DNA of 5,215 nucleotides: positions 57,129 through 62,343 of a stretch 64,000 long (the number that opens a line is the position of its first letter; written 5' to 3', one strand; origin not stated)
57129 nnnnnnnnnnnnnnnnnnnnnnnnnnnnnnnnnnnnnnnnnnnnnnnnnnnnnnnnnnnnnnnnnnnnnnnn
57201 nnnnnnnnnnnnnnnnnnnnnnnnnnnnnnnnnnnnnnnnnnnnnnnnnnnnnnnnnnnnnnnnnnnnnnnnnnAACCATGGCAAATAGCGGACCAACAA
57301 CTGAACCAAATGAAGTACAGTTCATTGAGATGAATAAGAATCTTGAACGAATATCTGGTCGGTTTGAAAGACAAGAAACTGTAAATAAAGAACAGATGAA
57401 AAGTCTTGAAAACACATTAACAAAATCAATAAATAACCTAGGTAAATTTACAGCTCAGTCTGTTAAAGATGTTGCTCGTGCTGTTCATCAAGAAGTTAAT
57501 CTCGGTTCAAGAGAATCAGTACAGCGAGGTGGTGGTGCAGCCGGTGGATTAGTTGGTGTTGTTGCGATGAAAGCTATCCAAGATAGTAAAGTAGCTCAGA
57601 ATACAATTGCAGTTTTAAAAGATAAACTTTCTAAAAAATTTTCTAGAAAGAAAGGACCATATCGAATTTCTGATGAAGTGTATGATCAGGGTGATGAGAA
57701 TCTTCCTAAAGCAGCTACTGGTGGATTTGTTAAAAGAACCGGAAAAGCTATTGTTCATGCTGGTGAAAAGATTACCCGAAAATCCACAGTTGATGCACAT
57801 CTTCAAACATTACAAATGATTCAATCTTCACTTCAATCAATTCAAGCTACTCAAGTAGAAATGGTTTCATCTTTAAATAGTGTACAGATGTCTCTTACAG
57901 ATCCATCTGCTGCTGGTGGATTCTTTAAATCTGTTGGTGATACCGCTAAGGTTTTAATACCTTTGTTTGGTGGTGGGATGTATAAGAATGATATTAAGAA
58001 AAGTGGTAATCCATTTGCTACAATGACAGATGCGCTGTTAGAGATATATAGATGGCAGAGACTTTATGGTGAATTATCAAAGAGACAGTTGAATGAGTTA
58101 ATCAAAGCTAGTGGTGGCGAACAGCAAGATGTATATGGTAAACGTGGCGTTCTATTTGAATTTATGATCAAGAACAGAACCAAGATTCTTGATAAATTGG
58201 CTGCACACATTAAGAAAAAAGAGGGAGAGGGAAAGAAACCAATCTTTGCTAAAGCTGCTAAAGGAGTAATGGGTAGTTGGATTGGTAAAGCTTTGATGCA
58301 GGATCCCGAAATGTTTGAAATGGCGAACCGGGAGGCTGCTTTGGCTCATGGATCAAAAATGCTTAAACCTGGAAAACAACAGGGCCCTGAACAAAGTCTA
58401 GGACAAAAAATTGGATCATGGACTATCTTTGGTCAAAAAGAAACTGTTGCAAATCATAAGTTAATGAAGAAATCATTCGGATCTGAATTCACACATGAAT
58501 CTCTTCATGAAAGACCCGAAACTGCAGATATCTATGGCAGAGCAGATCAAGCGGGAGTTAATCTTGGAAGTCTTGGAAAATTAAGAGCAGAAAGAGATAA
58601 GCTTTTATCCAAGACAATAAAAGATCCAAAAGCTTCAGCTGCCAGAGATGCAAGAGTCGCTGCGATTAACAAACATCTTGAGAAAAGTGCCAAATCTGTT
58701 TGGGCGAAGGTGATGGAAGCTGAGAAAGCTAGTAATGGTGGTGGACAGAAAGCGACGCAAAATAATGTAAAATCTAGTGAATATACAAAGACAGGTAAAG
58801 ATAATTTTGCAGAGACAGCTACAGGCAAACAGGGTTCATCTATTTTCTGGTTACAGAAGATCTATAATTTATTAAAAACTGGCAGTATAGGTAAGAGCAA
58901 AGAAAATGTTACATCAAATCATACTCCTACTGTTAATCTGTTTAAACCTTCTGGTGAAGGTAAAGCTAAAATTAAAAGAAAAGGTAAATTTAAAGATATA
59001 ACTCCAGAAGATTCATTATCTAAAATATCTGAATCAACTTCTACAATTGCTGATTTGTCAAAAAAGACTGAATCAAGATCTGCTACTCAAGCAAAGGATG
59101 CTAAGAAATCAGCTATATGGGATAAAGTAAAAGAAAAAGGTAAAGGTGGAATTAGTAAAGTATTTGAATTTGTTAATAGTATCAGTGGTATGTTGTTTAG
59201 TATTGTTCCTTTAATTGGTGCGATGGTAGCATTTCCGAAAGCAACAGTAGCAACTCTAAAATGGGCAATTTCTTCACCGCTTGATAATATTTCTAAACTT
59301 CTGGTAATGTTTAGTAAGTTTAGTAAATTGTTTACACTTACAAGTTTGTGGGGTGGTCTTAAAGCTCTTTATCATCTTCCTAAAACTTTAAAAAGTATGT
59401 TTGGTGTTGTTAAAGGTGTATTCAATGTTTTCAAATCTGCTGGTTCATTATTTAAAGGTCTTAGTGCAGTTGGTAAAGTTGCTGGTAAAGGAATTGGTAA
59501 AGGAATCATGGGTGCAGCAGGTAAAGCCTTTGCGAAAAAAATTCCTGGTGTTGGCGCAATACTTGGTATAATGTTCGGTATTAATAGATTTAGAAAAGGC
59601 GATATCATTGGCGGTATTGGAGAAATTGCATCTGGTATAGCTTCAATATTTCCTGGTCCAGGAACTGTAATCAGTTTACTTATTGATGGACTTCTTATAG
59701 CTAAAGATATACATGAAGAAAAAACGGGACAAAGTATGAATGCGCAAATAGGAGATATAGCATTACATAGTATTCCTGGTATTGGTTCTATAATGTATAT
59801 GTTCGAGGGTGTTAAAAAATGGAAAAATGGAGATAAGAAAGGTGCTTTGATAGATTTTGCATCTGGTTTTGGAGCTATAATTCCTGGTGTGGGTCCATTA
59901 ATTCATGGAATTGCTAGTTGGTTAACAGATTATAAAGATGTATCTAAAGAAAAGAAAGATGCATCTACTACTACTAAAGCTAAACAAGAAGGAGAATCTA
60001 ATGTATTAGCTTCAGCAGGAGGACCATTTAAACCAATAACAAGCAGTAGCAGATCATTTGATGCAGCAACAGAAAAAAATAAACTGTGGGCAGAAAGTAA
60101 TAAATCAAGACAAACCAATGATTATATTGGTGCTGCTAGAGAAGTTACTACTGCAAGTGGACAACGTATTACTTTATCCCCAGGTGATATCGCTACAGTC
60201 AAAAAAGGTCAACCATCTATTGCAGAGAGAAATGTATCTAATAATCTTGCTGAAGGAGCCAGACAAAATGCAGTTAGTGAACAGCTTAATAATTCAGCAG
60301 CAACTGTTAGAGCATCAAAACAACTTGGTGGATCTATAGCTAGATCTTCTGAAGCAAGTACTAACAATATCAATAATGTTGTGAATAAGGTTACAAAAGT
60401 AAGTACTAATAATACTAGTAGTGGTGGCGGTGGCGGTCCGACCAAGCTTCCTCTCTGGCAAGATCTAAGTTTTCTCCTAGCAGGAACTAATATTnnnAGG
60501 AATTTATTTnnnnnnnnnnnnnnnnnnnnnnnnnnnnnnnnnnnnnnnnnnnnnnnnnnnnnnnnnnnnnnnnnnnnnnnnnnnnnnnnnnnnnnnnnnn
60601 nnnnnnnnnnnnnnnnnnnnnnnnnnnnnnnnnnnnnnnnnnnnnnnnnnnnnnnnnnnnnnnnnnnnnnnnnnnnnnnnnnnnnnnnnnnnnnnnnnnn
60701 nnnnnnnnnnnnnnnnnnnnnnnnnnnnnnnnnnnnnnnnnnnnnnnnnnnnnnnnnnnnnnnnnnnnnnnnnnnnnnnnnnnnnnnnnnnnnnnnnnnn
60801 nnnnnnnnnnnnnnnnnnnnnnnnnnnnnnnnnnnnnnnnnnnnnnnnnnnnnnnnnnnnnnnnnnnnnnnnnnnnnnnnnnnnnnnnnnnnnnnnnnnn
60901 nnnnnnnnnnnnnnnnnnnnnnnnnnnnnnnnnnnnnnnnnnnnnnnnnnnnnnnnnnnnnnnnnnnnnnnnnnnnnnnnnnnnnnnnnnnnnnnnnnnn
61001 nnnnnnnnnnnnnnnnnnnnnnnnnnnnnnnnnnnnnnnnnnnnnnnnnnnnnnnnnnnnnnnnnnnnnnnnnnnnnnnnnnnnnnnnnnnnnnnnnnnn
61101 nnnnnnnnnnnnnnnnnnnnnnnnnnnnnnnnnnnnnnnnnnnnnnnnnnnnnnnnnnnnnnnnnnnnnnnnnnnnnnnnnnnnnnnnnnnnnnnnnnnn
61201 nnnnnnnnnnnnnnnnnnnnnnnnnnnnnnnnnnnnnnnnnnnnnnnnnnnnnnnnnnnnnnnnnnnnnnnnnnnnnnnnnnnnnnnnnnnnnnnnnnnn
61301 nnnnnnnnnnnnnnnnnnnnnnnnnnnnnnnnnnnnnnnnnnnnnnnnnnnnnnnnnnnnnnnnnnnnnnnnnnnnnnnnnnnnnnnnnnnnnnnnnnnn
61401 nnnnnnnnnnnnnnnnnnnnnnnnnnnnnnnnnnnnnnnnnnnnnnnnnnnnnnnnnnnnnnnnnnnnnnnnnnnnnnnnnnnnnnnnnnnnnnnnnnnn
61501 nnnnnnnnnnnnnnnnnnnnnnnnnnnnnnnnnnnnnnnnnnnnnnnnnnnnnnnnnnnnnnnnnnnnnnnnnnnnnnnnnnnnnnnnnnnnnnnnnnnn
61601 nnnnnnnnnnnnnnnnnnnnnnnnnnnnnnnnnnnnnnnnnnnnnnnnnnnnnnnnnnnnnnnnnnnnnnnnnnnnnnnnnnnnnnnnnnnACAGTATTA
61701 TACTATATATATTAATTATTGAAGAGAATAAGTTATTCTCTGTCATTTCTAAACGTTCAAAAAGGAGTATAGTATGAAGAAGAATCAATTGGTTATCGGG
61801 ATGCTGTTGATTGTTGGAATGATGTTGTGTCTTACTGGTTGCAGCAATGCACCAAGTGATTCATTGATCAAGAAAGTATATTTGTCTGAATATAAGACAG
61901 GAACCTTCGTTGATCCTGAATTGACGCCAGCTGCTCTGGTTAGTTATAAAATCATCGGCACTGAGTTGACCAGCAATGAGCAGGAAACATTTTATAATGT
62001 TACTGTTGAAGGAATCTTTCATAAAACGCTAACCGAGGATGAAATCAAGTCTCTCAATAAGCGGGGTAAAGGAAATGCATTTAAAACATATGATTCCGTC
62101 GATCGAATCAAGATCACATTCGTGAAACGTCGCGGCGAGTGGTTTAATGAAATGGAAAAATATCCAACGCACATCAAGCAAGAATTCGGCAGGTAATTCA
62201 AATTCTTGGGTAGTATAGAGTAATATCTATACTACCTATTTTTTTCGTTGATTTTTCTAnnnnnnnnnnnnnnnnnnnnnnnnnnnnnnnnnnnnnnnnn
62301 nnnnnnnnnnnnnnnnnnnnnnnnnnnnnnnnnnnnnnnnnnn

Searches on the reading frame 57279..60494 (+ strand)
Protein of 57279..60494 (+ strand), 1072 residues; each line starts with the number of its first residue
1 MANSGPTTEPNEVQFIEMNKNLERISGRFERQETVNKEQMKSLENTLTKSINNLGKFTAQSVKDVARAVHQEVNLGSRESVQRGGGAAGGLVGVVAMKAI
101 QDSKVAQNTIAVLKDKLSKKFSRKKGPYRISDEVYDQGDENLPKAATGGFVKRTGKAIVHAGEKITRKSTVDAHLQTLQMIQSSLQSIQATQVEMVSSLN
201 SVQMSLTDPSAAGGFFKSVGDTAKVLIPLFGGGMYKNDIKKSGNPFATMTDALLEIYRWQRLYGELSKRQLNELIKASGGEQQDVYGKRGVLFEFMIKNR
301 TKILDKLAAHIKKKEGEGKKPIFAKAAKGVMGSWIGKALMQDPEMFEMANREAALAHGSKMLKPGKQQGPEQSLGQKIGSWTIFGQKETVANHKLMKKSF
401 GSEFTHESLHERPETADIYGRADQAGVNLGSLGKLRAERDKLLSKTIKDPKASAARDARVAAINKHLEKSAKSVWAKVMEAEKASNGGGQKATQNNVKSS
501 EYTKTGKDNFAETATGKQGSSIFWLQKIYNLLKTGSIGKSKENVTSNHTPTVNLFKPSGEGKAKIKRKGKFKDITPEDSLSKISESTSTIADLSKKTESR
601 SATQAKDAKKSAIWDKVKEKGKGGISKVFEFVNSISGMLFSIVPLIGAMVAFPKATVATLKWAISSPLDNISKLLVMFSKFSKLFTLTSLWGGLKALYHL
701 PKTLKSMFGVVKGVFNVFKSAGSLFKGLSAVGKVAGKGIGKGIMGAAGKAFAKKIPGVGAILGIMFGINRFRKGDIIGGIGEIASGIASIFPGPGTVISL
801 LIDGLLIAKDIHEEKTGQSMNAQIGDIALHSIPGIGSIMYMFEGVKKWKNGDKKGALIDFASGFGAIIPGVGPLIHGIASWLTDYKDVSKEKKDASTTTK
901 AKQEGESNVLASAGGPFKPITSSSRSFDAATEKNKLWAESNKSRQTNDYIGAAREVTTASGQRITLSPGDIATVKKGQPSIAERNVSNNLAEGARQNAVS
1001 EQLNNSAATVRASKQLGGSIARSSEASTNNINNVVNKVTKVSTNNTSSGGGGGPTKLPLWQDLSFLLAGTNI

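Call 12: search_protein_families(library=phrogs, proteins=[window:57279-60494:+], max_evalue=0.00001)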
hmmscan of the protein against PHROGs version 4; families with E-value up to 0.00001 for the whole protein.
window:57279-60494:+ (1072 aa): 2 families
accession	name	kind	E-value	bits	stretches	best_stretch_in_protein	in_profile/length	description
phrog_23178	-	other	8.9e-10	39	1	693-812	258-376/626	peptidase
phrog_18972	-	unknown function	2e-08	34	1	731-811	294-374/865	-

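Call 31: search_protein_families(library=pfam, proteins=[window:57279-60494:+], max_evalue=0.01)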
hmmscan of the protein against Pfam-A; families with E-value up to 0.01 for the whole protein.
window:57279-60494:+ (1072 aa): 0 families

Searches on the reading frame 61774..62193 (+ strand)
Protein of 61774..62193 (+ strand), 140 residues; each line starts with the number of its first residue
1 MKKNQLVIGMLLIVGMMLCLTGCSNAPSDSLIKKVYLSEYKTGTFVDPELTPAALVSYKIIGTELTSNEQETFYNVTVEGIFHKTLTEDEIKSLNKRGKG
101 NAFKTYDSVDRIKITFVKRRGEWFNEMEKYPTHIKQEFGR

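Call 10: search_protein_families(library=pfam, proteins=[window:61774-62193:+], max_evalue=0.01)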
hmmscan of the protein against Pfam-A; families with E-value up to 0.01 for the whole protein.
window:61774-62193:+ (140 aa): 0 families

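Call 11: search_protein_families(library=phrogs, proteins=[window:61774-62193:+], max_evalue=0.001)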
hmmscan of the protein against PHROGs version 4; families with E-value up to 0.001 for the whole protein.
window:61774-62193:+ (140 aa): 1 family
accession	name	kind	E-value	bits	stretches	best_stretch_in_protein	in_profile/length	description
phrog_19501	-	unknown function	0.001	20.3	0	88-126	30-67/79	-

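Call 90: search_dna_similar(query=window:61774-62193:+, collection=phages, mode=protein, max_rows=8, max_evalue=0.001)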
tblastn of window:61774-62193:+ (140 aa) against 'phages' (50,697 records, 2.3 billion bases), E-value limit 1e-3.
No match.
